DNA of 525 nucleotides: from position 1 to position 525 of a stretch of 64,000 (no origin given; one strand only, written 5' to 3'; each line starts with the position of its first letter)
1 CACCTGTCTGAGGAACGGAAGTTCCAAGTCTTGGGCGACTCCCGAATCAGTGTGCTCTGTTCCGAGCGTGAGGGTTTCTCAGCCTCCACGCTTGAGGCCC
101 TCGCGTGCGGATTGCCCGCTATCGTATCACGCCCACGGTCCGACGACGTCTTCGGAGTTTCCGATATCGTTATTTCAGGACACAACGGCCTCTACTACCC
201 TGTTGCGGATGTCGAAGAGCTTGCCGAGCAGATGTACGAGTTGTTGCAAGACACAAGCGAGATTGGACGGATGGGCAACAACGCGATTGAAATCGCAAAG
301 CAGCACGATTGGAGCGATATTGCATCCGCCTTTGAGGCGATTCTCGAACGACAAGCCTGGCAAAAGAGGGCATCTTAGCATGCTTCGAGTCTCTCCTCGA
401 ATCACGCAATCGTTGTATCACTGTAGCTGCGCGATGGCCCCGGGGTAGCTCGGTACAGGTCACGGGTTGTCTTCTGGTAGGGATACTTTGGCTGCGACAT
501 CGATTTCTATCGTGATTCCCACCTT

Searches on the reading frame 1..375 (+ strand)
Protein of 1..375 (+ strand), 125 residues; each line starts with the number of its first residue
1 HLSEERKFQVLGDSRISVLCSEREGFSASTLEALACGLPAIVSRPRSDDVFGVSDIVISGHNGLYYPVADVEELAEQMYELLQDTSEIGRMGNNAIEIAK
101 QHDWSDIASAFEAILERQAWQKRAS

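Call 66: search_protein_families(library=pfam, proteins=[window:1-375:+], max_evalue=0.001)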
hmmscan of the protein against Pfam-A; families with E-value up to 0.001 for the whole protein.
window:1-375:+ (125 aa): 4 families
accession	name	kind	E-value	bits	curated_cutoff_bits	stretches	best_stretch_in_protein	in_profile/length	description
PF00534.26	Glycos_transf_1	-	1.7e-15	57.4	26.4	1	4-96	83-170/172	Glycosyl transferases group 1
PF13692.12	Glyco_trans_1_4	-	2.7e-13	50.8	27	1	8-84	71-142/142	Glycosyl transferases group 1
PF13524.12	Glyco_trans_1_2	-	2.4e-07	31.2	25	1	1-111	34-142/144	Glycosyl transferase-like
PF20706.3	GT4-conflict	-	0.0002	20.9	26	1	8-44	276-312/385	Family 4 Glycosyltransferase in conflict systems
